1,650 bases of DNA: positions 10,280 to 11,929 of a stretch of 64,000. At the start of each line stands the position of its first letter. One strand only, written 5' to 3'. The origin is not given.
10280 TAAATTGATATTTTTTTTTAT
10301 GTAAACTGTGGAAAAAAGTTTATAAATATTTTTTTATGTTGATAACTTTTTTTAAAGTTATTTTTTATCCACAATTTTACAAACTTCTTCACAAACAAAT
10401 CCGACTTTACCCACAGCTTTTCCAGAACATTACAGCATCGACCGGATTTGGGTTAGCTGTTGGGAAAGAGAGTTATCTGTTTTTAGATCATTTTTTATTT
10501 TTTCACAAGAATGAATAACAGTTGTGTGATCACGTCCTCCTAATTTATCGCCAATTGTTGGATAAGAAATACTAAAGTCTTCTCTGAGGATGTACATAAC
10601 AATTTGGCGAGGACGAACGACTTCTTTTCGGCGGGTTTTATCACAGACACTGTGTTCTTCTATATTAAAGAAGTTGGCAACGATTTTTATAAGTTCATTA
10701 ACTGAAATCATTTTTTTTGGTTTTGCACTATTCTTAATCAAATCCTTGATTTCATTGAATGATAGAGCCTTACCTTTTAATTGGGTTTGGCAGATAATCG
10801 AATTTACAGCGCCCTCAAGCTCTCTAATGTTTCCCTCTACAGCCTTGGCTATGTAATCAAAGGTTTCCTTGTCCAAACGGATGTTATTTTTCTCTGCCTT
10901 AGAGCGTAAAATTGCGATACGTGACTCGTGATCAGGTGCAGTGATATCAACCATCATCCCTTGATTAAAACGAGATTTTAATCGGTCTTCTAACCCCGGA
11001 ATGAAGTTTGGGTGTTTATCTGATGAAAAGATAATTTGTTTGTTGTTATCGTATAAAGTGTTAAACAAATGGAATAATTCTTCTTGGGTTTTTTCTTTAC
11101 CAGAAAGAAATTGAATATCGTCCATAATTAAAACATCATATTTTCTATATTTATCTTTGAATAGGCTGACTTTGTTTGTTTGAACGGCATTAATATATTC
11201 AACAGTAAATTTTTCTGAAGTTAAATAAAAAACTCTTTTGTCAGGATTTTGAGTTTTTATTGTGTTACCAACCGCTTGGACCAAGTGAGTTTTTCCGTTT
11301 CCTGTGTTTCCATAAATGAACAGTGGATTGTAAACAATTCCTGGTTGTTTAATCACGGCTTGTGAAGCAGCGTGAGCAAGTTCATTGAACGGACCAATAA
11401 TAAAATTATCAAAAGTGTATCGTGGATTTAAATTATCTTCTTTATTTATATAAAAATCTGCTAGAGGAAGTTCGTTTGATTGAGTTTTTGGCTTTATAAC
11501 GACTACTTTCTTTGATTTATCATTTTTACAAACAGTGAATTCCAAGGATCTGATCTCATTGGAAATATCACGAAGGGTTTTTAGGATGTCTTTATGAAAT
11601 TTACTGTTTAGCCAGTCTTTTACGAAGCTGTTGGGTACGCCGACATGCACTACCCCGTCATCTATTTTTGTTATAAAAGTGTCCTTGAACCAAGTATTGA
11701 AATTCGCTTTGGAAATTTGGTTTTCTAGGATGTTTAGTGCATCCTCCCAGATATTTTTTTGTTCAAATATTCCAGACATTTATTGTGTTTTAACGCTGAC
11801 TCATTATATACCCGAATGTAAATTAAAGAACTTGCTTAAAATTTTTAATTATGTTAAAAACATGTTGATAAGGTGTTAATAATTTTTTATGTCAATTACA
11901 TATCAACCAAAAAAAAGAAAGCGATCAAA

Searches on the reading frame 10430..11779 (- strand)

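Call 9: search_protein_families(library=pfam, proteins=[window:10430-11779:-])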
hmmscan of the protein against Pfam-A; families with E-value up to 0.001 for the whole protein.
window:10430-11779:- (449 aa): 9 families
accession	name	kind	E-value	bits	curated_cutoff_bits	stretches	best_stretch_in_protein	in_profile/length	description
PF00308.24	Bac_DnaA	-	2.9e-68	229.5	23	1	117-278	1-162/162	Bacterial DnaA ATPAse domain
PF08299.17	Bac_DnaA_C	-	8.3e-25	87.1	31.5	1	361-428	2-69/69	Bacterial dnaA protein helix-turn-helix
PF11638.13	DnaA_N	-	8.3e-16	57.9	24.6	1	9-70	2-64/65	DnaA N-terminal domain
PF01695.23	IstB_IS21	-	1.4e-08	35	24.1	1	154-252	96-192/238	IstB-like ATP binding protein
PF00004.35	AAA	-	1.8e-07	32.1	21.2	1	154-272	2-128/131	ATPase family associated with various cellular activities (AAA)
PF13401.12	AAA_22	-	4e-05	24.4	27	0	153-189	8-43/130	AAA domain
PF00910.28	RNA_helicase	-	0.0001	23.2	21.5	1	154-241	2-73/105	RNA helicase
PF13173.12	AAA_14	-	0.0002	21.8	27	1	151-253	3-97/129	AAA domain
PF01637.24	ATPase_2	-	0.00067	20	33.2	0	150-255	20-118/225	ATPase domain predominantly from Archaea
